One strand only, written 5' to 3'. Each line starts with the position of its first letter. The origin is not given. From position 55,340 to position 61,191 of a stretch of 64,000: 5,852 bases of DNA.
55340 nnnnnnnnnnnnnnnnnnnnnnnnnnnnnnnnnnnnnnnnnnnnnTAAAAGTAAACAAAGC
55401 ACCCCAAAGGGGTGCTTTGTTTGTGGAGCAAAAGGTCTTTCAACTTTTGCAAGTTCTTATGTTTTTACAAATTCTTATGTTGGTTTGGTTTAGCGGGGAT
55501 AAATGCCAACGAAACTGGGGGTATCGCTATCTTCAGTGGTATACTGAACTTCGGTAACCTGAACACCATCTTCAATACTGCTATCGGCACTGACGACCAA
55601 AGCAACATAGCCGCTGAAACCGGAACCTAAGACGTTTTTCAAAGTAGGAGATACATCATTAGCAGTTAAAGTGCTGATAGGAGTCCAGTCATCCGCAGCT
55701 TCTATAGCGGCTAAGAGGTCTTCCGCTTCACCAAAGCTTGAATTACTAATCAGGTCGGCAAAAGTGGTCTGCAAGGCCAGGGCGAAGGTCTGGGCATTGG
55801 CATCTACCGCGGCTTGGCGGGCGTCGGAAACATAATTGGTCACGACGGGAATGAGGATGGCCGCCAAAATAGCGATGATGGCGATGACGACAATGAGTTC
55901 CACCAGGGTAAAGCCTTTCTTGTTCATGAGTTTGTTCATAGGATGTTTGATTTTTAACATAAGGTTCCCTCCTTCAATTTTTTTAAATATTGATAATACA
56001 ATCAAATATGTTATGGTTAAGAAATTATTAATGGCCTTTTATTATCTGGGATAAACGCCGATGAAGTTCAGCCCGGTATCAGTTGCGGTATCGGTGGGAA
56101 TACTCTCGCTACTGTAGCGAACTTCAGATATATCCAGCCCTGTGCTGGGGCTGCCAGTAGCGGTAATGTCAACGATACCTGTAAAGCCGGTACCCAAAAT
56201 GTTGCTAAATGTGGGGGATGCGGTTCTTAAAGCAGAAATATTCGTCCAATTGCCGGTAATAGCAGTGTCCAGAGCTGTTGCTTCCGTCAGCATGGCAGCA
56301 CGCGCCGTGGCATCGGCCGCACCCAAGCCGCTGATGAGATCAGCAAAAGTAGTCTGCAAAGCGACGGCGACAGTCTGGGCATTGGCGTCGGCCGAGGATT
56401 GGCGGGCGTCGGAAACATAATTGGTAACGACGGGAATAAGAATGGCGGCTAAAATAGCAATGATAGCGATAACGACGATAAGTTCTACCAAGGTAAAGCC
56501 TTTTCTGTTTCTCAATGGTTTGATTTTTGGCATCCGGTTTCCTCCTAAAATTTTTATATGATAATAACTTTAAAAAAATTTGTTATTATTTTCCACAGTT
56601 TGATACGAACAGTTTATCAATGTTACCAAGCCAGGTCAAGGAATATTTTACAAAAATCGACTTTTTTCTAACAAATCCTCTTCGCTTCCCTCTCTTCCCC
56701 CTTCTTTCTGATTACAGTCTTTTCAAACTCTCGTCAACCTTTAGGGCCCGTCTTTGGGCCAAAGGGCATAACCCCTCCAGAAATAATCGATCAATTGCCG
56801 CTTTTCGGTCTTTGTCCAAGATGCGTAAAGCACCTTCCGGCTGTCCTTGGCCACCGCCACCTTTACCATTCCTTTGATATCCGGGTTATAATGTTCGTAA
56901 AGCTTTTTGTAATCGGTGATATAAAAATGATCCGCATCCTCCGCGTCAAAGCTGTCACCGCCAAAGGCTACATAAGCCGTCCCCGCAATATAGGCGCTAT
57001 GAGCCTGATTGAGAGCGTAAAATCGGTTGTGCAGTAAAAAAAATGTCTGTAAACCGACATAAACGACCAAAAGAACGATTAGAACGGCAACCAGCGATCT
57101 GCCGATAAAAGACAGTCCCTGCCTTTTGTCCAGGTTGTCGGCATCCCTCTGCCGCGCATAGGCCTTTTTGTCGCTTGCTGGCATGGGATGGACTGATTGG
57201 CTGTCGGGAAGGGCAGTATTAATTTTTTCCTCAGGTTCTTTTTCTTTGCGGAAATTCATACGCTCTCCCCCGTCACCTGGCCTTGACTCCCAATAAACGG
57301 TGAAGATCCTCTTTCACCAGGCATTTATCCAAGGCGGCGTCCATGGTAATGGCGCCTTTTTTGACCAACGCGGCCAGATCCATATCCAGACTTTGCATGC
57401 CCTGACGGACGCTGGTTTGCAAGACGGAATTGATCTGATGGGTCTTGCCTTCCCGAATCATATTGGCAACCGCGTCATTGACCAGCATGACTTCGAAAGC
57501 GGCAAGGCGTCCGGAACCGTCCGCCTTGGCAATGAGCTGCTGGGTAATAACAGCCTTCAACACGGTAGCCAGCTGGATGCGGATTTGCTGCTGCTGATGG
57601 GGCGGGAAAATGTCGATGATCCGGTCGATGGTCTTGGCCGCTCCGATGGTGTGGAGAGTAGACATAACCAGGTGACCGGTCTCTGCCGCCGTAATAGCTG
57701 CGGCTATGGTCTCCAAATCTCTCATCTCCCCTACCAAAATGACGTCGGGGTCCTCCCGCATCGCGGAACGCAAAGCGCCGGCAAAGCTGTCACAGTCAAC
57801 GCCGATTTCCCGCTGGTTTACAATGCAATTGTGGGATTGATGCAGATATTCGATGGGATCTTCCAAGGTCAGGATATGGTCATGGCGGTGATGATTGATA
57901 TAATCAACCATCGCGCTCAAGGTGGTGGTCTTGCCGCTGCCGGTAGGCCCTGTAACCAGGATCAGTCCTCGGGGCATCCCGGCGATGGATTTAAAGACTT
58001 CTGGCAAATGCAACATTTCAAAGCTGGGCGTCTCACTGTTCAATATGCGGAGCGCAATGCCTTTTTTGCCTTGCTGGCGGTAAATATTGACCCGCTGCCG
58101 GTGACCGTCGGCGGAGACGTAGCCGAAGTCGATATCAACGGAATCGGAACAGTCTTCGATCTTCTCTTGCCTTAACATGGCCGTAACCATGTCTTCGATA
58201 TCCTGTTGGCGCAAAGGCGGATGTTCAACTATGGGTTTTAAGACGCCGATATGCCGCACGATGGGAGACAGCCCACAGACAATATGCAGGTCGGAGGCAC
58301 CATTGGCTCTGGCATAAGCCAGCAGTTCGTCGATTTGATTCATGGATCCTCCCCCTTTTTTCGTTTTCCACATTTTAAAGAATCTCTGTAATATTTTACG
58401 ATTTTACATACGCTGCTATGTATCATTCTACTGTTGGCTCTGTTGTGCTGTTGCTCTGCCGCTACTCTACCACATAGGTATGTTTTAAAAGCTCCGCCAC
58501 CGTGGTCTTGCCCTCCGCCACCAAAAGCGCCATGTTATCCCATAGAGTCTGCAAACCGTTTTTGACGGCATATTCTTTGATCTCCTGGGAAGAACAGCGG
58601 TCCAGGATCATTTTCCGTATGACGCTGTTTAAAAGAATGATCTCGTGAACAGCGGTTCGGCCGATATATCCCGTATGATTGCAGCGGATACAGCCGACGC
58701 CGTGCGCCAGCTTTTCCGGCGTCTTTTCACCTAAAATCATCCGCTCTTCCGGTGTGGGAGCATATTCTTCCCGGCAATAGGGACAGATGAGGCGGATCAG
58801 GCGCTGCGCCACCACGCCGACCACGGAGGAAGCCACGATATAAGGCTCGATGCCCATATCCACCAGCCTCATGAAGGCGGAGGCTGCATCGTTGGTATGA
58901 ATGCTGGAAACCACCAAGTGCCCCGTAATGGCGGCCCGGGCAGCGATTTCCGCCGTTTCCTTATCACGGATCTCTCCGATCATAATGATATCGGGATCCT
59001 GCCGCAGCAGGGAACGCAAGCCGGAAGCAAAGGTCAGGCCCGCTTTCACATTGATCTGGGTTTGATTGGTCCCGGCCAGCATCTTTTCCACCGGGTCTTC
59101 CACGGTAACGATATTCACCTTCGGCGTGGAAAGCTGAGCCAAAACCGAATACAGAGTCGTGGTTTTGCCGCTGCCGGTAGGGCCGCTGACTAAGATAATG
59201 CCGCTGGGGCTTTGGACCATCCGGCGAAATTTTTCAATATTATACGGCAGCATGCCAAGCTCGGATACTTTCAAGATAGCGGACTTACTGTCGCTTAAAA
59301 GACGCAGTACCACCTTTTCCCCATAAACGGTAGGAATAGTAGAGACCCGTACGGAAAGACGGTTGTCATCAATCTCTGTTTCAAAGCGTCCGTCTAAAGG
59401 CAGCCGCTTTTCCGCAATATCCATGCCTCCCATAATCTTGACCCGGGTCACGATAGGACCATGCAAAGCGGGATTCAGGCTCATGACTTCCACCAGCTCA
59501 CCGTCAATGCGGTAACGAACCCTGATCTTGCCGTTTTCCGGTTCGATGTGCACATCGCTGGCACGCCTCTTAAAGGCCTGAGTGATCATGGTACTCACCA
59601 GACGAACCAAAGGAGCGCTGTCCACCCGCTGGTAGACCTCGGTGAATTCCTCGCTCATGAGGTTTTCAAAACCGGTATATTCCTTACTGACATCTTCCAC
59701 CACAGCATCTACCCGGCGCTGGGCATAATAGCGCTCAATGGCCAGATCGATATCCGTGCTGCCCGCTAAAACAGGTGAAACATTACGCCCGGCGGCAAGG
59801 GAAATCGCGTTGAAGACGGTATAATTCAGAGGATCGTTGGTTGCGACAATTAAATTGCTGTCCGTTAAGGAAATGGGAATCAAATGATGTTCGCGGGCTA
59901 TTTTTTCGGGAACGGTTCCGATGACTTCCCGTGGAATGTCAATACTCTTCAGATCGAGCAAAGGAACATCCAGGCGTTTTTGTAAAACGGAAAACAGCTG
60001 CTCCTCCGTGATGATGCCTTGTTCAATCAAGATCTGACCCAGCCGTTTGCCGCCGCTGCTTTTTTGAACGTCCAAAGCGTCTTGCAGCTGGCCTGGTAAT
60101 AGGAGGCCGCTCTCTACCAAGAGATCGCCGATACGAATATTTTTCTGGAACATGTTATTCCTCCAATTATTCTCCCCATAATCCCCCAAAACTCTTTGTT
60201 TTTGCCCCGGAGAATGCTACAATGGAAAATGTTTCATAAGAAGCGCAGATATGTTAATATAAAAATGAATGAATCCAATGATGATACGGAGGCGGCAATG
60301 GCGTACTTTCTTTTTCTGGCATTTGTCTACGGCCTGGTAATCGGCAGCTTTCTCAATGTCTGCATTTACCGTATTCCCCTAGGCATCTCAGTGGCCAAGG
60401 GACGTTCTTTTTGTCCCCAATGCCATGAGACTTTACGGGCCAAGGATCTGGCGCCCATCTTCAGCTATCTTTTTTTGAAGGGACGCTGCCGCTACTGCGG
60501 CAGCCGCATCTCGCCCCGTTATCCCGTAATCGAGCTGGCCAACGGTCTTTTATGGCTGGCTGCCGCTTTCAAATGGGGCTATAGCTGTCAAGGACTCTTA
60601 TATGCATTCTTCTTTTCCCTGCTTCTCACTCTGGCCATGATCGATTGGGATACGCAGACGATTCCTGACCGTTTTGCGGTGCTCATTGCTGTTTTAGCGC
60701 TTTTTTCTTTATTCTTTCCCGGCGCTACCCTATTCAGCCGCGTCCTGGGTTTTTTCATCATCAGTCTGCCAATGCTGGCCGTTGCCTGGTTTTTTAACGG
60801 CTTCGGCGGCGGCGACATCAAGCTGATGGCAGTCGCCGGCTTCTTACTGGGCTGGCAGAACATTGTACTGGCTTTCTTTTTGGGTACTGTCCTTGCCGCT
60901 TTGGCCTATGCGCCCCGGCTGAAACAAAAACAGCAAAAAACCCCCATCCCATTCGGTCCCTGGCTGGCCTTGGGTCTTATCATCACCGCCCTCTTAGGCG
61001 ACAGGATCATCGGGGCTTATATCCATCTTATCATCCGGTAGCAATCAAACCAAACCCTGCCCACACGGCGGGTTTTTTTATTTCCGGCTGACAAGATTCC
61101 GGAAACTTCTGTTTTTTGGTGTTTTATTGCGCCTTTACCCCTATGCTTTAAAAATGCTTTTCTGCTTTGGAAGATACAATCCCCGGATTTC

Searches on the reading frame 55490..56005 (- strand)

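Call 25: search_protein_families(library=ncbifam, max_evalue=0.00001, proteins=[window:55490-56005:-])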
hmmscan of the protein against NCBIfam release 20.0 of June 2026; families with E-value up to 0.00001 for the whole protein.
window:55490-56005:- (171 aa): 7 families
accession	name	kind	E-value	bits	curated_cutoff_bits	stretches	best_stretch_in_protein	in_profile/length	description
NF007862.0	PRK10574.1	equivalog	2e-10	41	138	1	27-73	2-45/145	prepilin peptidase-dependent pilin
TIGR01710.1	typeII_sec_gspG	equivalog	3.2e-09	36.9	88.85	1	30-84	1-55/134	type II secretion system major pseudopilin GspG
NF041775.1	typeIV_PilA_Myxo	equivalog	6.7e-09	36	400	1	29-91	10-72/214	type IV pilin protein PilA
TIGR02532.1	IV_pilin_GFxxxE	domain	1.8e-08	33.9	16.3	1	29-52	1-24/24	prepilin-type N-terminal cleavage/methylation domain-containing protein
NF040999.1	pilin_ComGC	equivalog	5.9e-07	29.6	75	1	29-69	1-41/84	competence type IV pilus major pilin ComGC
NF041013.1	T4P_ComGE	equivalog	1.4e-06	28.3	49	1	28-71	2-45/83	competence type IV pilus minor pilin ComGE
TIGR01708.2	typeII_sec_gspH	equivalog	1.7e-06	28.2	80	1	30-80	2-49/169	type II secretion system minor pseudopilin GspH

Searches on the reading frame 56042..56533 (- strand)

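Call 25: search_protein_families(library=ncbifam, max_evalue=0.00001, proteins=[window:56042-56533:-])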
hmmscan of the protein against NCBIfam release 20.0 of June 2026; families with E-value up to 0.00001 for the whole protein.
window:56042-56533:- (163 aa): 7 families
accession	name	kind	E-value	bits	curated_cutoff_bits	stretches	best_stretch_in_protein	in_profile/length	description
NF041775.1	typeIV_PilA_Myxo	equivalog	3.8e-10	40.1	400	1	8-64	9-64/214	type IV pilin protein PilA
TIGR01710.1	typeII_sec_gspG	equivalog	8.2e-10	38.8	88.85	1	11-62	1-52/134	type II secretion system major pseudopilin GspG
NF007862.0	PRK10574.1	equivalog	9.6e-10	38.8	138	1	8-43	2-37/145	prepilin peptidase-dependent pilin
TIGR02532.1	IV_pilin_GFxxxE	domain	9.7e-09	34.7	16.3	1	10-33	1-24/24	prepilin-type N-terminal cleavage/methylation domain-containing protein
NF040999.1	pilin_ComGC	equivalog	1.7e-07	31.3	75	1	11-56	2-47/84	competence type IV pilus major pilin ComGC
NF041013.1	T4P_ComGE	equivalog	4.8e-07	29.8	49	1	9-56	2-49/83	competence type IV pilus minor pilin ComGE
TIGR01708.2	typeII_sec_gspH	equivalog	4.5e-06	26.8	80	1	11-61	2-49/169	type II secretion system minor pseudopilin GspH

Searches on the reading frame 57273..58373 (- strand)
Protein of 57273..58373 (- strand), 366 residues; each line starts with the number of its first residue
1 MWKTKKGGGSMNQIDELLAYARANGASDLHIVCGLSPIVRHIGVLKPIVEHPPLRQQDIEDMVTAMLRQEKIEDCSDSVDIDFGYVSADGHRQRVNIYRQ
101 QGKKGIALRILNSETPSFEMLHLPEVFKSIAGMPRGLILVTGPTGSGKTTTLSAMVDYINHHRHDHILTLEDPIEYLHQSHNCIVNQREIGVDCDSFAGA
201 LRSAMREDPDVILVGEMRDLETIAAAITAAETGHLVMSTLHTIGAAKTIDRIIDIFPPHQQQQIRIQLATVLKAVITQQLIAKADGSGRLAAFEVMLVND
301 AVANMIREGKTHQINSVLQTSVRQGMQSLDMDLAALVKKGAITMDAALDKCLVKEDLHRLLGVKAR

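Call 25: search_protein_families(library=ncbifam, max_evalue=0.00001, proteins=[window:57273-58373:-])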
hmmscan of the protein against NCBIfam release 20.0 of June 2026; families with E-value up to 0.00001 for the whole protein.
window:57273-58373:- (366 aa): 17 families
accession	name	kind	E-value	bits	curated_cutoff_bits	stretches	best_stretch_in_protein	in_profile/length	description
TIGR01420.1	pilT_fam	subfamily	2.4e-134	447.9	319.1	1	14-353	2-340/343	PilT/PilU family type 4a pilus ATPase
TIGR02525.1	plasmid_TraJ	equivalog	1.3e-48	165.9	368.3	1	92-343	101-359/372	plasmid transfer ATPase TraJ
TIGR02524.1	dot_icm_DotB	equivalog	3.1e-46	158.2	463.3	1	13-343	5-346/358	Dot/Icm type IV secretion system ATPase DotB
TIGR02533.1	type_II_gspE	equivalog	1e-45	156.4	630.25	1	106-281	208-379/486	type II secretion system ATPase GspE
TIGR02538.1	type_IV_pilB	equivalog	4.1e-45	154.4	675.65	1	103-255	278-432/564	type IV-A pilus assembly ATPase PilB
NF053534.1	T4PilAsmATPsTfpB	equivalog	2.3e-41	141.8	850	1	126-257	327-454/584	type IV pilus assembly ATPase TfpB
NF007755.0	PRK10436.1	equivalog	3.2e-40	138.2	617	1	10-283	85-357/465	type II secretion system protein GspE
NF041000.1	ATPase_ComGA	equivalog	3.9e-39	134.2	300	1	17-282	3-266/267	competence type IV pilus ATPase ComGA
NF058587.1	archaellum_moto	equivalog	2.4e-18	66.2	550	1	138-252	278-393/527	archaellum flagellar ATPase motor FlaI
TIGR02782.1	TrbB_P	equivalog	3.3e-16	59.4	304.55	1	137-285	138-282/303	P-type conjugative transfer ATPase TrbB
TIGR02788.1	VirB11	equivalog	4.2e-14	52.3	249.95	1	135-274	144-283/308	P-type DNA transfer ATPase VirB11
NF010469.0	PRK13894.1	subfamily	1.1e-12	48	508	1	138-290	152-301/320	conjugal transfer ATPase TrbB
NF010407.0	PRK13833.1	subfamily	4.6e-12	46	499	1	136-277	145-284/323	conjugal transfer protein TrbB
TIGR03819.1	heli_sec_ATPase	hypoth_equivalog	4.6e-12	45.8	373.15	1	135-276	178-323/340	TadA family conjugal transfer-associated ATPase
NF053672.1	bindosome_BasE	exception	2.1e-10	40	1000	1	135-272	270-407/512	bindosome assembly system ATPase subunit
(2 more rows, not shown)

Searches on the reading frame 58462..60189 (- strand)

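Call 25: search_protein_families(library=ncbifam, max_evalue=0.00001, proteins=[window:58462-60189:-])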
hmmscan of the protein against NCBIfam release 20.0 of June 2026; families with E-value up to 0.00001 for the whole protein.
window:58462-60189:- (575 aa): 21 families
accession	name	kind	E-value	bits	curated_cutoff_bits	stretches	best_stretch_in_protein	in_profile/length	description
TIGR02533.1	type_II_gspE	equivalog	4.7e-168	559.8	630.25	1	93-571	4-486/486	type II secretion system ATPase GspE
TIGR02538.1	type_IV_pilB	equivalog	9.7e-165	549.4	675.65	1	20-571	2-562/564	type IV-A pilus assembly ATPase PilB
NF053534.1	T4PilAsmATPsTfpB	equivalog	1.3e-139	466.2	850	1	58-569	61-580/584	type IV pilus assembly ATPase TfpB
NF007755.0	PRK10436.1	equivalog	3.3e-133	444.8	617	1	96-569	12-457/465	type II secretion system protein GspE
NF041000.1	ATPase_ComGA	equivalog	1.4e-77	260.3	300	1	200-466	2-266/267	competence type IV pilus ATPase ComGA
TIGR01420.1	pilT_fam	subfamily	1.8e-50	172.1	319.1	1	199-465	3-268/343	PilT/PilU family type 4a pilus ATPase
TIGR02525.1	plasmid_TraJ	equivalog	8.9e-24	84.1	368.3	1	320-445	141-272/372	plasmid transfer ATPase TraJ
NF008411.1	PRK11234.1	equivalog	1.4e-19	70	1170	1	18-170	482-632/723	cyclic di-3',5'-guanylate-activated glycosyltransferase NfrB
NF058587.1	archaellum_moto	equivalog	6.7e-19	68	550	1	288-447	234-398/527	archaellum flagellar ATPase motor FlaI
TIGR02788.1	VirB11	equivalog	1.6e-17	63.5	249.95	1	318-446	133-266/308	P-type DNA transfer ATPase VirB11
TIGR02524.1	dot_icm_DotB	equivalog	1.7e-17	63.7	463.3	1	324-444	129-258/358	Dot/Icm type IV secretion system ATPase DotB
TIGR02782.1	TrbB_P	equivalog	2.5e-17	63.1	304.55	1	321-445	129-255/303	P-type conjugative transfer ATPase TrbB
NF053729.1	c-di-GMP_motif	domain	1.4e-16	60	38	1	19-71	1-52/53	cyclic di-GMP-binding domain-containing protein, MshE-related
NF012033.0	PRK15489.1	equivalog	4.4e-16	58.2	537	1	11-183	484-657/703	glycosyl transferase family protein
NF010407.0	PRK13833.1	subfamily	7.3e-15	55.2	499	1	322-448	138-265/323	conjugal transfer protein TrbB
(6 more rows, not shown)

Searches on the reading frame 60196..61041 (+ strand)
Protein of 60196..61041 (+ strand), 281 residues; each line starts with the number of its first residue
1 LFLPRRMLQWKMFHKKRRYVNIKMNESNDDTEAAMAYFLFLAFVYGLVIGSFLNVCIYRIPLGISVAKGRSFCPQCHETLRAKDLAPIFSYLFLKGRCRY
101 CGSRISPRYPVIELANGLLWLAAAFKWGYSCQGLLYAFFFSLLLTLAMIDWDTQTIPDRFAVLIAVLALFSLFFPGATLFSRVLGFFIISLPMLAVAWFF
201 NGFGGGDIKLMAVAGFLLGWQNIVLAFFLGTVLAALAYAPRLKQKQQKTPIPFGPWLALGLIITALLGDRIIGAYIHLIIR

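Call 25: search_protein_families(library=ncbifam, max_evalue=0.00001, proteins=[window:60196-61041:+])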
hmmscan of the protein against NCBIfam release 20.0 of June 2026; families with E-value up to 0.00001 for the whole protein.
window:60196-61041:+ (281 aa): 0 families

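Call 31: search_protein_families(library=pfam, max_evalue=0.01, proteins=[window:60196-61041:+])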
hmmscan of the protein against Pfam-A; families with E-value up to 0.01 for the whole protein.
window:60196-61041:+ (281 aa): 3 families
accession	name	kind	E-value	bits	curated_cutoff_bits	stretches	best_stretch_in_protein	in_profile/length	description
PF06750.18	A24_N_bact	-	3.8e-33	113.9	23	1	44-126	1-83/84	Bacterial Peptidase A24 N-terminal domain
PF01478.23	Peptidase_A24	-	1e-16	61.7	26.5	1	138-236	2-101/104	Type IV leader peptidase family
PF12773.13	DZR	-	0.0099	16.5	27.3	0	66-107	8-36/45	Double zinc ribbon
